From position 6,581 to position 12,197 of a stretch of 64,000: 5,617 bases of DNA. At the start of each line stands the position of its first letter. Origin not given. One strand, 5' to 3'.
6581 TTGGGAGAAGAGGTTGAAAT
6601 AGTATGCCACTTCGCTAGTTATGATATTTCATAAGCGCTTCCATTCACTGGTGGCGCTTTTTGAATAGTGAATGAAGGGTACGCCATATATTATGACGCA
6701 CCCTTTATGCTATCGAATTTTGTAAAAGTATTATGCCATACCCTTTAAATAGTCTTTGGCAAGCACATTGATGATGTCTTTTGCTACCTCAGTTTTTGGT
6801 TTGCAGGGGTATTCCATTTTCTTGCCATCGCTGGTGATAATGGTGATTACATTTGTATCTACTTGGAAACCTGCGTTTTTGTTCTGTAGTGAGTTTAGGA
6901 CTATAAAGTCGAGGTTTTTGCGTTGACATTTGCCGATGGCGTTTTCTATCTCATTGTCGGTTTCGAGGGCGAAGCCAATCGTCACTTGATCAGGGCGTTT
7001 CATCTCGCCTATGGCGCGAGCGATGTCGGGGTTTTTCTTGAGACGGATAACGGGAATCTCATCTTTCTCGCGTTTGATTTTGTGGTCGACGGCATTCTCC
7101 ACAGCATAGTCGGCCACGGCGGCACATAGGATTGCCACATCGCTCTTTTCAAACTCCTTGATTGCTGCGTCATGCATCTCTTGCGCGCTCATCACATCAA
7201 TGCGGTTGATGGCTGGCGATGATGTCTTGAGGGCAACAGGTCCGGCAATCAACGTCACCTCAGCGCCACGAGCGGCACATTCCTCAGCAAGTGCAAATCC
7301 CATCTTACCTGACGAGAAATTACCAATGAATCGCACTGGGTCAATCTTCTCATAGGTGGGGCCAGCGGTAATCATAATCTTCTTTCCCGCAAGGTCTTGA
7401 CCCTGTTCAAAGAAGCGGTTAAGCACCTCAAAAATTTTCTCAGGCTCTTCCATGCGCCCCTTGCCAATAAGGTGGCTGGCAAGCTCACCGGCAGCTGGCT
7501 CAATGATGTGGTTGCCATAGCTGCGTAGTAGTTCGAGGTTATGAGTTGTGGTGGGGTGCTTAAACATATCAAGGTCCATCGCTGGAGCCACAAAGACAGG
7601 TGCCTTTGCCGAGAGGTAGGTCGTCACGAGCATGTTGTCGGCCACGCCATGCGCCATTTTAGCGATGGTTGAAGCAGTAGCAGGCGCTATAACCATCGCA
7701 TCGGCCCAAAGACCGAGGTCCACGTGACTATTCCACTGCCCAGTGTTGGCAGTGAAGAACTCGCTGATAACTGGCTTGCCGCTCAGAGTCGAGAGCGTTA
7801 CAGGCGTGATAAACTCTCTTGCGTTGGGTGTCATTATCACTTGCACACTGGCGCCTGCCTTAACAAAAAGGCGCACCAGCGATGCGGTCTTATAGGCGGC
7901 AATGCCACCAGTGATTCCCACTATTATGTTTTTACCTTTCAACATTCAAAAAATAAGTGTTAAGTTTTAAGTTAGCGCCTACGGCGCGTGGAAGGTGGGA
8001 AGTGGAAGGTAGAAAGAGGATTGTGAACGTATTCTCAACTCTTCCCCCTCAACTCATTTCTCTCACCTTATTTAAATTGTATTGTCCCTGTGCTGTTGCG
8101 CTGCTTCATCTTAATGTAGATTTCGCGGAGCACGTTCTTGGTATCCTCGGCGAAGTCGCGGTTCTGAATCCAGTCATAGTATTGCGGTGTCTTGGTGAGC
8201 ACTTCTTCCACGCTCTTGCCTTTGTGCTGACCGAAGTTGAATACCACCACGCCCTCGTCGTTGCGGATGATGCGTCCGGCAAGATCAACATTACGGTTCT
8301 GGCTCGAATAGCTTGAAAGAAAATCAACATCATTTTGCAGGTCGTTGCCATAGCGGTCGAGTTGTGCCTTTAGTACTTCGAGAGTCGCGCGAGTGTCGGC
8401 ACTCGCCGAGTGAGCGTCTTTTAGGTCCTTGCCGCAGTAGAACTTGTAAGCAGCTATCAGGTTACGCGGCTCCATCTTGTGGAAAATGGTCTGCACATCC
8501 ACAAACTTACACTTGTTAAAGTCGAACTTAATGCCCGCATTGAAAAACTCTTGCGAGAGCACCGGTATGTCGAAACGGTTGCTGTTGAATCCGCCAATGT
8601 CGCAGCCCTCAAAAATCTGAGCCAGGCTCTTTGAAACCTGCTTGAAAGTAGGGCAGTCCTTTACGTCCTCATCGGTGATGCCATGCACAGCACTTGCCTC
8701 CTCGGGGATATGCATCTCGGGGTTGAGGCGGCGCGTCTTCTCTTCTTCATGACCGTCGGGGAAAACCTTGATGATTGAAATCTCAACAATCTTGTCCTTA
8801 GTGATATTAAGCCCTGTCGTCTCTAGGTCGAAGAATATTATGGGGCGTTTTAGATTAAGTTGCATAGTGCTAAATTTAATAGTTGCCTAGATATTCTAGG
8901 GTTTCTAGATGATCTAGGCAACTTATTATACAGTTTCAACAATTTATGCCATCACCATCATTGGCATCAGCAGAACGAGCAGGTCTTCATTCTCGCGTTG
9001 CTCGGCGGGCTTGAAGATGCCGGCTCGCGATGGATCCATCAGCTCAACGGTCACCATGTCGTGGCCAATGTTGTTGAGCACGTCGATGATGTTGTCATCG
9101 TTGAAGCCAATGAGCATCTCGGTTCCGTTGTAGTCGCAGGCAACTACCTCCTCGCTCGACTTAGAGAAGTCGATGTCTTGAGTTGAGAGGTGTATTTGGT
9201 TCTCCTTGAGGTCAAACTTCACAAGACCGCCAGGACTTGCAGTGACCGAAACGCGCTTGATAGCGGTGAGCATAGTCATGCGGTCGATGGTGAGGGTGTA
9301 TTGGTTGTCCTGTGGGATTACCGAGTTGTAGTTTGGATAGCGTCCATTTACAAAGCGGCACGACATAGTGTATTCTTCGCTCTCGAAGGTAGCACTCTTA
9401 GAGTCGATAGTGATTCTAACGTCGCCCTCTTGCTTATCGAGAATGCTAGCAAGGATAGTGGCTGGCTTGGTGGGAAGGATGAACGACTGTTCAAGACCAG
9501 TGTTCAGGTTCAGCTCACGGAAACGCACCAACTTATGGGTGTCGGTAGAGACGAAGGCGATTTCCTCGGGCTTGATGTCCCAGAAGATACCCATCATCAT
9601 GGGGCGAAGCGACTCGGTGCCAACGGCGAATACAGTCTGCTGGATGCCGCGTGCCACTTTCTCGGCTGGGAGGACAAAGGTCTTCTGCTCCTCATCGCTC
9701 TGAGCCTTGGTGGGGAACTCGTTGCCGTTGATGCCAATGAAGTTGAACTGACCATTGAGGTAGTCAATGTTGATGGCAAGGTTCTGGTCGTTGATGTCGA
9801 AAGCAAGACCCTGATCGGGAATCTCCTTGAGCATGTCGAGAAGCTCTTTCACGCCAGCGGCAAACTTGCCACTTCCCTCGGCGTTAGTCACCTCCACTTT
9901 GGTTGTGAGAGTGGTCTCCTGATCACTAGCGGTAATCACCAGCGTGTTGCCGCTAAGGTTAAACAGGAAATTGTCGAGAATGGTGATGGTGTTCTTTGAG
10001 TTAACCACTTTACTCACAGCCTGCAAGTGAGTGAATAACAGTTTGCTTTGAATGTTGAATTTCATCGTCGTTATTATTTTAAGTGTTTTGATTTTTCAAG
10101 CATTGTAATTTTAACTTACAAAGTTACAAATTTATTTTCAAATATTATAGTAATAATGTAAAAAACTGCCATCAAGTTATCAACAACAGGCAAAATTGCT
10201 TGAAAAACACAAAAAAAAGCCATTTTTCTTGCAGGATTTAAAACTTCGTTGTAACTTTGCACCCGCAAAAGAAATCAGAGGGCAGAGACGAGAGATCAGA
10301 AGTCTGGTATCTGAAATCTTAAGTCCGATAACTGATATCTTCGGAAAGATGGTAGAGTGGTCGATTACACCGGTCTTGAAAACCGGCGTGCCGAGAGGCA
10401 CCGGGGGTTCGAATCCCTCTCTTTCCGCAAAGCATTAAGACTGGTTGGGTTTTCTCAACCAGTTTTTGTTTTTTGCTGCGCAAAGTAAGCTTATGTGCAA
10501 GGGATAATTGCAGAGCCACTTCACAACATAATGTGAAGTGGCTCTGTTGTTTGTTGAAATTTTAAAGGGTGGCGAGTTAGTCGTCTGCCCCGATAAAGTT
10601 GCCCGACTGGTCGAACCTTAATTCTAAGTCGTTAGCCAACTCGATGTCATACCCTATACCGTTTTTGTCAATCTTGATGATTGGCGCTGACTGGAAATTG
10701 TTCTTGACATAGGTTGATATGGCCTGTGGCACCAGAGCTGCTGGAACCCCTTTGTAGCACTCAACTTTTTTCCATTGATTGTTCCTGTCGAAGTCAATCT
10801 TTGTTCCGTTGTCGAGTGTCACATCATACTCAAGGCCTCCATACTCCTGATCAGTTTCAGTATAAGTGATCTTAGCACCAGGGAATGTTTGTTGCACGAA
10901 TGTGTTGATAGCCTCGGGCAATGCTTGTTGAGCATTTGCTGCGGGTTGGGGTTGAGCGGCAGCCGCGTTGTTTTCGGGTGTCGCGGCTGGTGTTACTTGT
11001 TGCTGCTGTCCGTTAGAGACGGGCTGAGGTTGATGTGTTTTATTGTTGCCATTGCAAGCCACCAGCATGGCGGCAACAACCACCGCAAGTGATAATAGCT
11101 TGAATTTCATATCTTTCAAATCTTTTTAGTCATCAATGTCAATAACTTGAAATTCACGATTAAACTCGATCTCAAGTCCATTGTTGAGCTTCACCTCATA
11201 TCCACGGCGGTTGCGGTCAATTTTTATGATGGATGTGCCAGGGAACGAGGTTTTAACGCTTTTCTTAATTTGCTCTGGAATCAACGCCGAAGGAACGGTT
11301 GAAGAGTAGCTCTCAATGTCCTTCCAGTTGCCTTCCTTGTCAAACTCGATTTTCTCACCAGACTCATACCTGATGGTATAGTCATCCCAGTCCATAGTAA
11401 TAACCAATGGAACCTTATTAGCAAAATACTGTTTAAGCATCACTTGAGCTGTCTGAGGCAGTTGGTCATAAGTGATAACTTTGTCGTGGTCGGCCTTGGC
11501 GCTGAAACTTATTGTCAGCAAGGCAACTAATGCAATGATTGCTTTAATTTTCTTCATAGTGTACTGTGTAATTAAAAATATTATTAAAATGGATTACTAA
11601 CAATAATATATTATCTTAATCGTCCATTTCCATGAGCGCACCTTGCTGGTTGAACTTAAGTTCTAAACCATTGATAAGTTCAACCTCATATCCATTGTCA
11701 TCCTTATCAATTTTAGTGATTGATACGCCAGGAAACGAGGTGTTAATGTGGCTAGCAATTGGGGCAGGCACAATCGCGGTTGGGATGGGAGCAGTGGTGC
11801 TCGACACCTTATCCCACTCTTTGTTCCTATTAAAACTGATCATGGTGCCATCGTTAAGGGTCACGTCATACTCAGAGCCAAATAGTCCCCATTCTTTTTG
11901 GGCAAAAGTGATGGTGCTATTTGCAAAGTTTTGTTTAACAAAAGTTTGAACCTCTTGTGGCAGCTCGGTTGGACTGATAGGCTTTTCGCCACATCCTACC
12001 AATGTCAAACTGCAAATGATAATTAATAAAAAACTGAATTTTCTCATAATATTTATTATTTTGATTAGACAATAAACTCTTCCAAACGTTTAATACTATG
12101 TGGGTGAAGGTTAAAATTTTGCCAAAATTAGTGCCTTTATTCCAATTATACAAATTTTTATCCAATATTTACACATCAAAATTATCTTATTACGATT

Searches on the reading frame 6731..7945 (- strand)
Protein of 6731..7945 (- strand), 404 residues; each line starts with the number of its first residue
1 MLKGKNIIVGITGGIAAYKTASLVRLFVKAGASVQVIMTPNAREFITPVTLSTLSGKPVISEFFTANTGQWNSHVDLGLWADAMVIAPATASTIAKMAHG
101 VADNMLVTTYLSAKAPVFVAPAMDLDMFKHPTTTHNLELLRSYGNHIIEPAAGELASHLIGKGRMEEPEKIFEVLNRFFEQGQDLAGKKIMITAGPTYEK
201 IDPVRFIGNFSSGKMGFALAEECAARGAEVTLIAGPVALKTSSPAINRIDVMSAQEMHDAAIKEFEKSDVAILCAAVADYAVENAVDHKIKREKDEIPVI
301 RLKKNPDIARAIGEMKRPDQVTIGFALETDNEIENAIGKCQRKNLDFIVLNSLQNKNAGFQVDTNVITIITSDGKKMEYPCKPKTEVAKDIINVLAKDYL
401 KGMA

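Call 7: search_protein_families(library=pfam, proteins=[window:6731-7945:-])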
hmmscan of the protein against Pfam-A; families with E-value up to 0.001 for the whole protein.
window:6731-7945:- (404 aa): 2 families
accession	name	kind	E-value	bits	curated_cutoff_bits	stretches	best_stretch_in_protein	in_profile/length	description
PF04127.22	DFP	-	2.2e-70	236.7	22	1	185-370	1-186/186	DNA/pantothenate metabolism flavoprotein C-terminal domain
PF02441.25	Flavoprotein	-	4e-34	118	22.7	1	5-175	1-158/162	Flavoprotein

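Call 38: find_encoding_contigs(protein=window:6731-7945:-, flank=1500, max_places=10)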
Protein window:6731-7945:- (404 aa): 7 contigs read that carry it; 3 places shown.
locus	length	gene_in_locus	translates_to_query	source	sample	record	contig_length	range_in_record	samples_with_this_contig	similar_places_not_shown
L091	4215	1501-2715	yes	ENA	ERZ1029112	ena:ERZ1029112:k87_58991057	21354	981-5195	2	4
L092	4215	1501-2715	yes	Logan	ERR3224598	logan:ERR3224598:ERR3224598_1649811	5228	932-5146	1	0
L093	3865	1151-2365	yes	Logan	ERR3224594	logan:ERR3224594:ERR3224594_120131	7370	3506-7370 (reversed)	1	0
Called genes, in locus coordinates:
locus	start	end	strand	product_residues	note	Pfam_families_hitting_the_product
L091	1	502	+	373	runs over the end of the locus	PF00712:DNA_pol3_beta, PF02767:DNA_pol3_beta_2, PF02768:DNA_pol3_beta_3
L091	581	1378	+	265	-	PF00929:RNase_T, PF13482:RNase_H_2 (faint), PF20600:ExoX-like_C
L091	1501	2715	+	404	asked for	PF02441:Flavoprotein, PF04127:DFP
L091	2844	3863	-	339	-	-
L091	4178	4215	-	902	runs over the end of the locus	PF13855:LRR_8 (faint), PF23622:LRR_At1g61320_AtMIF1 (faint), PF12799:LRR_4 (faint), PF23952:LRR_EndoS (faint), PF00404:Dockerin_1 (weak)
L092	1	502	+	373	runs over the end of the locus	PF00712:DNA_pol3_beta, PF02767:DNA_pol3_beta_2, PF02768:DNA_pol3_beta_3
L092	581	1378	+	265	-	PF00929:RNase_T, PF13482:RNase_H_2 (faint), PF20600:ExoX-like_C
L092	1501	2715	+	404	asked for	PF02441:Flavoprotein, PF04127:DFP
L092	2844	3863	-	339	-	-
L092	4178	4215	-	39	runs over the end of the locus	?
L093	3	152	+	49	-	?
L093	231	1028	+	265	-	PF00929:RNase_T, PF13482:RNase_H_2 (faint), PF20600:ExoX-like_C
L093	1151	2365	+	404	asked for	PF02441:Flavoprotein, PF04127:DFP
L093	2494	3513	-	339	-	-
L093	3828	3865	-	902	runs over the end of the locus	PF13855:LRR_8 (faint), PF23622:LRR_At1g61320_AtMIF1 (faint), PF12799:LRR_4 (faint), PF23952:LRR_EndoS (faint), PF00404:Dockerin_1 (weak)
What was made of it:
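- Tried and rejected: All retrieved contigs had the same gene-to-gene spacing (call 38), so this was uninformative.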

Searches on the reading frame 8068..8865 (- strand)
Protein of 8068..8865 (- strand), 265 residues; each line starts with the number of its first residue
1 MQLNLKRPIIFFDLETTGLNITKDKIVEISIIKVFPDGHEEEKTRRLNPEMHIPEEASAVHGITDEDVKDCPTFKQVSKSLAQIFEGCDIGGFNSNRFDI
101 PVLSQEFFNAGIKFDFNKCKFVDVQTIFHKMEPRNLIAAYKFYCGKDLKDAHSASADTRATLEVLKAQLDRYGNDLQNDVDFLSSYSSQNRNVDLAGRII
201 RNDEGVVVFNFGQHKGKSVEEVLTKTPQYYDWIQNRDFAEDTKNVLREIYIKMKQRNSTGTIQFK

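Call 7: search_protein_families(library=pfam, proteins=[window:8068-8865:-])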
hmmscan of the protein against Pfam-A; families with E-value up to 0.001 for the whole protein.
window:8068-8865:- (265 aa): 3 families
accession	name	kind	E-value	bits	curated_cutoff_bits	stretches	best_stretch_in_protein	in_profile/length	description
PF00929.31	RNase_T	-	4.3e-21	76.6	24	1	10-165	1-164/164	Exonuclease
PF20600.3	ExoX-like_C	-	3.2e-10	39.7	26.5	1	209-237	1-30/30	Exodeoxyribonuclease X-like C-terminal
PF13482.12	RNase_H_2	-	4.8e-06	27.1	22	1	10-131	1-99/165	RNase_H superfamily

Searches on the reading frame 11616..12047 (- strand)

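Call 49: search_protein_families(library=pfam, proteins=[window:11616-12047:-])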
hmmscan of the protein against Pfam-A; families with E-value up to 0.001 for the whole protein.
window:11616-12047:- (143 aa): 1 family
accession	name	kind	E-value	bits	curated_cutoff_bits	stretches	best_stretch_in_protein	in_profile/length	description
PF11396.14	PepSY_like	-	2.6e-25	89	28.3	1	59-139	2-82/83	Putative beta-lactamase-inhibitor-like, PepSY-like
